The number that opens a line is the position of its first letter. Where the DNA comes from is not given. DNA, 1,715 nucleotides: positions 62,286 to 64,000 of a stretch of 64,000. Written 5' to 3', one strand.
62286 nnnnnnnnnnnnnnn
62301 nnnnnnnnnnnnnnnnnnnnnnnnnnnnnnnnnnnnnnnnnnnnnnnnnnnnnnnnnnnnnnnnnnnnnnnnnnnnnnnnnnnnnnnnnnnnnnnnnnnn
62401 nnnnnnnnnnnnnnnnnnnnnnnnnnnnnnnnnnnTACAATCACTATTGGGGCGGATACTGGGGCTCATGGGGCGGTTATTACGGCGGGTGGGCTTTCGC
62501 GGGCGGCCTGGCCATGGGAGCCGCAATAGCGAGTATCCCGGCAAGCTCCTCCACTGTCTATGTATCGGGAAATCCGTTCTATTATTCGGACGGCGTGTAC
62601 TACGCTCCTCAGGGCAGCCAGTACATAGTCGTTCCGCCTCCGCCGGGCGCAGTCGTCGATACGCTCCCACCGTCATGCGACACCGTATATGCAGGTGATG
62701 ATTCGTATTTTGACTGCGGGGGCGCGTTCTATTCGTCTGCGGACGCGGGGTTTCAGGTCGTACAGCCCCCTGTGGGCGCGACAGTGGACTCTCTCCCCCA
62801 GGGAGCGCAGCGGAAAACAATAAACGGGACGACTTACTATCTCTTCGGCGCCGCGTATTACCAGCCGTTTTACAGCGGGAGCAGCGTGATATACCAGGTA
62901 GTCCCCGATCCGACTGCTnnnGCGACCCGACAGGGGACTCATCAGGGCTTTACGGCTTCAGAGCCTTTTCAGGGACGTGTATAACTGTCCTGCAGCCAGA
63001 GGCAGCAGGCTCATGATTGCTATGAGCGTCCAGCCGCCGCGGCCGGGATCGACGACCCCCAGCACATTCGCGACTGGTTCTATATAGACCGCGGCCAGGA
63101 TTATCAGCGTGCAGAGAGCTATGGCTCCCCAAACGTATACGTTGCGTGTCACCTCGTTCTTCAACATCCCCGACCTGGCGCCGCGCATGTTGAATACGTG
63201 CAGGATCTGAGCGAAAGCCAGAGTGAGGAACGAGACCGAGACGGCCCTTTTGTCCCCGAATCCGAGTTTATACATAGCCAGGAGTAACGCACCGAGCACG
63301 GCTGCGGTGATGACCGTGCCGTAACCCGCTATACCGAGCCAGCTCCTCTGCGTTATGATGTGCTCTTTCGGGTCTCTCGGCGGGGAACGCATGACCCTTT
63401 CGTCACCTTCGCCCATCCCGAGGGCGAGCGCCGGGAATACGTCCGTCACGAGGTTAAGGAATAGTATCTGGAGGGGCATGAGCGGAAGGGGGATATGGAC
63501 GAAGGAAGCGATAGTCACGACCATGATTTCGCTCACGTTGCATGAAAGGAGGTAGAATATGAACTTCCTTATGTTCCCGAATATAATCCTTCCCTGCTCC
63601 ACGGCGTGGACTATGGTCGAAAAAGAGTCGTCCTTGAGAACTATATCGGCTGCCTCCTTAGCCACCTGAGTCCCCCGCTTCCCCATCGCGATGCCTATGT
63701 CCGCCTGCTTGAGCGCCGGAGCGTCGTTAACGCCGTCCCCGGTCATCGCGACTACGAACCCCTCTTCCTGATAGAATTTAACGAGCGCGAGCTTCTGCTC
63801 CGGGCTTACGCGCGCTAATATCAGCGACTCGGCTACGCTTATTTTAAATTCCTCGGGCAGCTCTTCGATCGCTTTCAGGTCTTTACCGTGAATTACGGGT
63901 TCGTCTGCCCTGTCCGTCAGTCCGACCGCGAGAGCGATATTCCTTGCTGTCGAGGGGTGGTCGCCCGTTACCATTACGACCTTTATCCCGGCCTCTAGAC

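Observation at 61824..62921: Secreted Gly-rich / poly-Asn protein encoded partly by an (AAC)n microsatellite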

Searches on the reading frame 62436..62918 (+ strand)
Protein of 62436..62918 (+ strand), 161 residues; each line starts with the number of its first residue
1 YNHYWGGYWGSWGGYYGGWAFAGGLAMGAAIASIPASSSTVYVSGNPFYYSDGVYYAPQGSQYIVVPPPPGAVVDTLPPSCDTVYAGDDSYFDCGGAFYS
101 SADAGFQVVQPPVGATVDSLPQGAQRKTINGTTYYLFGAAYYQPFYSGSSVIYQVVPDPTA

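Call 18: find_homologous_proteins(query=window:62436-62918:+, max_evalue=0.001)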
Query window:62436-62918:+ (161 aa): 23 proteins with E <= 0.001 among 149 candidates.
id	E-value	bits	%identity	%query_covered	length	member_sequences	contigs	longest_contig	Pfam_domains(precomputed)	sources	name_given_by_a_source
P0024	3.5e-50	188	61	93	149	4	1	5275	PF20125.5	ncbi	ncbi:MAG: DUF6515 family protein, partial [Stellaceae bacterium]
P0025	1.9e-32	131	47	88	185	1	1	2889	PF20125.5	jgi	jgi:hypothetical protein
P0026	1.1e-30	125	66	58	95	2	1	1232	PF20125.5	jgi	jgi:hypothetical protein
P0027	1.6e-30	124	65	58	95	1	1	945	PF20125.5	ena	-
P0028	2.8e-25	107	42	96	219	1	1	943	PF20125.5,PF02779.30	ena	-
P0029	4.4e-25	107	36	99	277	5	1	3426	PF20125.5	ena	-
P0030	2.0e-23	101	51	35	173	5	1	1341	PF20125.5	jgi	-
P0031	3.0e-23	101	63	48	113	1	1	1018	PF20125.5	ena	-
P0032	3.7e-20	91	49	37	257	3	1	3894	PF20125.5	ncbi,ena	-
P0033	1.1e-19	89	51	49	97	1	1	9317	PF20125.5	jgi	jgi:hypothetical protein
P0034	2.4e-19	88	41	88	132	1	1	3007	PF20125.5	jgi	jgi:hypothetical protein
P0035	5.8e-19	87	52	57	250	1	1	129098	PF20125.5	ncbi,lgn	-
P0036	9.0e-18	83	59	42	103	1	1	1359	PF20125.5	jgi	jgi:hypothetical protein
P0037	9.8e-18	83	48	37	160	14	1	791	PF20125.5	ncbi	-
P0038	2.2e-17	82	46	45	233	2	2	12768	PF20125.5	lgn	-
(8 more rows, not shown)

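Call 29: find_related_loci(query=A3, collection=genome_contigs, flank=4000)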
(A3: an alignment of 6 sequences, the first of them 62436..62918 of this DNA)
Query A3 (161 aa) in genome_contigs; peptide patterns used: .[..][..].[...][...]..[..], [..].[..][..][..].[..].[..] (x = any residue, [..] = any of these).
362 stretches matched a pattern; 297 encode a relative of the query (tblastn E <= 1e-3); the best 80 are kept; 80 distinct loci.
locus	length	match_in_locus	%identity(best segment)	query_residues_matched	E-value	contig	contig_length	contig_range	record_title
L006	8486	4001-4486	73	1-161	3e-77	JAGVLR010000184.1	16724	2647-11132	MAG: Candidatus Dadabacteria bacterium isolate SW_59 c_000000093087, whole genome shotgun sequence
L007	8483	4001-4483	75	1-160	1e-75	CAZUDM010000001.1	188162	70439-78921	MAG TPA_asm: uncultured Spirochaetia bacterium isolate binchicken_co179_138 genome assembly, contig: NODE_346_length_188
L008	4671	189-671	93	1-161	1e-75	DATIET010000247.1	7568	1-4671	MAG TPA_asm: Thermodesulfobacteriota bacterium isolate SMAG_U16376 k141_1279658, whole genome shotgun sequence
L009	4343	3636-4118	93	1-161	2e-75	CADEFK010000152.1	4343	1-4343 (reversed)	uncultured bacterium isolate Candidatus Dadabacteria sp. RBC041 genome assembly, contig: MAG041_152, whole genome shotgu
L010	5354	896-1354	73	8-160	7e-73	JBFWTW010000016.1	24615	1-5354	MAG: Candidatus Dadabacteria bacterium isolate CA_2019_TPBF_56 NODE_10051_length_24615_cov_4.535977_TPBF, whole genome s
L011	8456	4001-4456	91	10-161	7e-73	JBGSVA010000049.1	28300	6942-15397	MAG: Thermodesulfobacteriota bacterium isolate JTS-AC446 k141_3653551, whole genome shotgun sequence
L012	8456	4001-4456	90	10-161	2e-72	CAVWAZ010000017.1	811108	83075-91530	MAG: uncultured delta proteobacterium isolate MFD09730.bin.2.52 genome assembly, contig: contig_4581, whole genome shotg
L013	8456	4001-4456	91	10-161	3e-72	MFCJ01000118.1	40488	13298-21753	MAG: Candidatus Dadabacteria bacterium RIFCSPHIGHO2_12_FULL_53_21 rifcsphigho2_12_scaffold_5568, whole genome shotgun se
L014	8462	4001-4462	70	8-161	6e-72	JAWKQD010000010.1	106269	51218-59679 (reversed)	MAG: Thermodesulfobacteriota bacterium isolate AC1.124 AC1.124.fa-10, whole genome shotgun sequence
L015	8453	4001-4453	91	10-160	1e-71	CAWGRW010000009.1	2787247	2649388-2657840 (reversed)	MAG: uncultured bacterium isolate MFD06435.bin.1.47 genome assembly, contig: contig_17617, whole genome shotgun sequence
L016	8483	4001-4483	74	1-160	3e-70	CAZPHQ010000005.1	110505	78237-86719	MAG TPA_asm: uncultured Spirochaetia bacterium isolate SRP077602_co3_46 genome assembly, contig: NODE_71_length_110505_c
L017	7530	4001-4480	74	1-160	5e-69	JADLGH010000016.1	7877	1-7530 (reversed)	MAG: Candidatus Dadabacteria bacterium isolate SJ427 c_000000094613, whole genome shotgun sequence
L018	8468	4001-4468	60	5-160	5e-59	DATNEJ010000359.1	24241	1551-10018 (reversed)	MAG TPA_asm: Acetobacteraceae bacterium isolate SMAG_U11265 k141_3333439, whole genome shotgun sequence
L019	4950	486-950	59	5-159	1e-58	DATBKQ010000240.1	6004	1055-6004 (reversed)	MAG TPA_asm: Acetobacteraceae bacterium isolate SMAG_U3950 k141_2689675, whole genome shotgun sequence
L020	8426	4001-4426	65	20-161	2e-57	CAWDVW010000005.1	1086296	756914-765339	MAG: Candidatus Dadabacteria bacterium isolate MFD05684.bin.1.387 genome assembly, contig: contig_29197, whole genome sh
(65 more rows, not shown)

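Call 31: predict_structure(alignment_id=A2)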
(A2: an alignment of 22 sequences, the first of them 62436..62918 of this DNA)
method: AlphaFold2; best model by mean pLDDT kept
length: 161 residues; sequences in the alignment: 22
mean_pLDDT: 83.7   pTM: 0.78
mean pLDDT of the five models: 83.7, 83.4, 82.4, 80.8, 79.9
residues with pLDDT >= 90: 96; 70-90: 40; 50-70: 5; < 50: 20
segments of 3 or more residues with pLDDT < 50: 1-15, 17-20
pLDDT, mean of each block of 10 residues (from residue 1): 34 46 66 91 93 91 90 91 94 93 94 93 91 91 89 93 80
secondary structure, 60 per line:
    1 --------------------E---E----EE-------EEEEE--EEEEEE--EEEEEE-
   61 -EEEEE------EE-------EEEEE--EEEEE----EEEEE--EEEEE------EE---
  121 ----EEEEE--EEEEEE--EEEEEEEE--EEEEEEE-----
elements in order: E39-43 E46-51 E54-59 E62-66 E82-86 E89-93 E98-102 E105-109 E125-129 E132-137 E140-147 E150-156

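Call 34: search_protein_representatives(alignment_id=A2)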
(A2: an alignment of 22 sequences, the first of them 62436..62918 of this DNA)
Query: 22 sequences, 161 profile positions. Proteins with E-value up to 0.001 (for the whole library): 4804; up to 1e-10: 2490; up to 1e-30: 125. The best 150 are listed.
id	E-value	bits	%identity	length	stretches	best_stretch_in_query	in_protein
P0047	3.0e-56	205.8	-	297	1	4-159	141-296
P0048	2.5e-55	202.8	-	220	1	4-160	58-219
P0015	1.3e-54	200.5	-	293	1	4-160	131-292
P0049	8.2e-54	197.9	-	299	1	2-159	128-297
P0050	3.2e-51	189.5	-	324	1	9-160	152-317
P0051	3.4e-50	186.2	-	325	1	2-160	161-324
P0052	3.4e-50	186.1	-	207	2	39-160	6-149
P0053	6.9e-49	181.9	-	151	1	12-160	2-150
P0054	1.6e-48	180.7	-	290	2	10-160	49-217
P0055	4.1e-47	176.1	-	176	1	6-153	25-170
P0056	1.7e-46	174.1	-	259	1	4-160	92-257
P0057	3.6e-46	173.1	-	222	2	9-159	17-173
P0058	7.4e-46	172.0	-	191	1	20-160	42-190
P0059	1.8e-45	170.8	-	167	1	4-160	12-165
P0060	1.9e-45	170.7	-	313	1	3-160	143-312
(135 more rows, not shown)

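Call 43: search_solved_structures(query=A2, max_evalue=1)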
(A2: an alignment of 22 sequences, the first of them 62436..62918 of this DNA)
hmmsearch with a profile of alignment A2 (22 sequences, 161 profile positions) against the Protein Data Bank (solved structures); distinct sequences matched with E-value up to 1: 3.
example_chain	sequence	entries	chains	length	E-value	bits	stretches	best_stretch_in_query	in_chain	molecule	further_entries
6dxn_A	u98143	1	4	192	0.5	13.2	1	18-61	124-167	Thiol:disulfide interchange protein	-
5w56_A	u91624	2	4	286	0.68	12.8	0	24-55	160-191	Periplasmic solute binding protein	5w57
6xpn_B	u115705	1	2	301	0.86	12.5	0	24-55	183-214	Periplasmic solute binding protein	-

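Call 44: fold_search(model_id=the predicted structure, library=pdb)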
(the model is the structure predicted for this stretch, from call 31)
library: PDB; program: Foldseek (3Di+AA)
matches with E <= 10: 458; with E <= 0.001: 0
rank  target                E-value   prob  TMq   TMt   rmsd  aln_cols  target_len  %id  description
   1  9qc8_B                2.5e-01  0.11  0.15  0.03  15.0       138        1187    8  BoNT-NTNH-HA70 complex from Clostridium botulinum Serotype B1 (released 2025-09-10)
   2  9qc7_B                2.5e-01  0.10  0.15  0.04  15.3       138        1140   12  BoNT-NTNH complex from Clostridium botulinum Serotype B1 (released 2025-09-10)
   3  9vvr_d                2.7e-01  0.16  0.20  0.06  14.4       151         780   16  Structure of the bacteriophage E1004 tail (released 2025-11-12)
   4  5ym8_B                2.7e-01  0.12  0.13  0.20  13.9       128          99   11  Crystal Structure of porcine delta coronavirus nsp9-N7 (released 2018-06-13)
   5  1ups_A                2.9e-01  0.20  0.18  0.08  15.2       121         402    9  GlcNAc[alpha]1-4Gal releasing endo-[beta]-galactosidase from Clostridium perfringens (released 2004-11-25)
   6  9vvr_S                3.3e-01  0.12  0.18  0.06  14.4       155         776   15  Structure of the bacteriophage E1004 tail (released 2025-11-12)
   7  9vvr_V                4.5e-01  0.12  0.19  0.06  14.4       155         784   15  Structure of the bacteriophage E1004 tail (released 2025-11-12)
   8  7kmp                  4.5e-01  0.11  0.17  0.05  14.4       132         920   18  Crystal structure of the GH31 alpha-xylosidase (Xac1773) from Xanthomonas citri (released 2021-05-26)
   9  8qft                  4.7e-01  0.07  0.15  0.04  15.7       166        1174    7  X-ray structure of non-toxic non-hemagglutinin (NTNH) protein from botulinum neurotoxin serotype X (released 2024-08-14)
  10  9jyz_P                5.0e-01  0.13  0.21  0.06  15.1       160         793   11  portal-tail complex of mature T7 (released 2024-12-11)
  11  9dhd_A                5.5e-01  0.20  0.19  0.05  12.3       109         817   17  The ternary complex of DDB1, DDA1, DET1 (released 2025-02-05)
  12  1itv_A                5.8e-01  0.12  0.17  0.15  12.4       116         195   17  Dimeric form of the haemopexin domain of MMP9 (released 2002-09-04)
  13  9dqd_B                6.4e-01  0.13  0.20  0.06  14.2       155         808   14  cryo-EM structure of human Cereblon/DDB1 in complex with a non-traditional CRBN binder (released 2024-12-25)
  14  5csa_B                6.8e-01  0.06  0.15  0.05  17.3       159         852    9  Crystal structure of domains BT-BCCP-AC1-AC5 of yeast acetyl-CoA carboxylase (released 2015-10-28)
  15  6dks_C                7.1e-01  0.04  0.13  0.07  20.1       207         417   11  Structure of the Rbpj-SHARP-DNA Repressor Complex (released 2019-01-02)
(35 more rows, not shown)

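Call 72: search_protein_families(library=pfam, alignment_id=A5, max_evalue=0.0001)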
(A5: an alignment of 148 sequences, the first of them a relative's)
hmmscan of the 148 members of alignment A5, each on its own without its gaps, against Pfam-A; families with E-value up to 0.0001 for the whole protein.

A. member 1, P0047 (297 aa): 1 family
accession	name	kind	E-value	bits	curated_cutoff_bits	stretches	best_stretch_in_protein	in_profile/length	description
PF20125.4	DUF6515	-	1.8e-29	103.3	24.9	1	140-294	33-177/179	Family of unknown function (DUF6515)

B. families by the number of members that match (of 148 scanned): 5 families
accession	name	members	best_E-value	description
PF20125.4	DUF6515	148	6e-60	Family of unknown function (DUF6515)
PF09865.15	DUF2092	3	4.1e-69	Predicted periplasmic protein (DUF2092)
PF07603.17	Lcl_C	1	3.6e-22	Lcl C-terminal domain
PF08239.17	SH3_3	1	3.6e-11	Bacterial SH3 domain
PF06347.19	SH3_4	1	9e-05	Bacterial SH3 domain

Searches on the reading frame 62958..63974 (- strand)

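Call 67: search_protein_families(library=pfam, proteins=[window:62958-63974:-], max_evalue=0.00001)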
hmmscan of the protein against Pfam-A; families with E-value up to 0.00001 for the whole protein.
window:62958-63974:- (338 aa): 2 families
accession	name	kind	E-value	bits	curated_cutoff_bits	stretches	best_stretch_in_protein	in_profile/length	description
PF00689.26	Cation_ATPase_C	-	2.4e-45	154.9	27.3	1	162-332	1-172/175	Cation transporting ATPase, C-terminus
PF00702.32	Hydrolase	-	7.1e-09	36.8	26.4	1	1-92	119-191/191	haloacid dehalogenase-like hydrolase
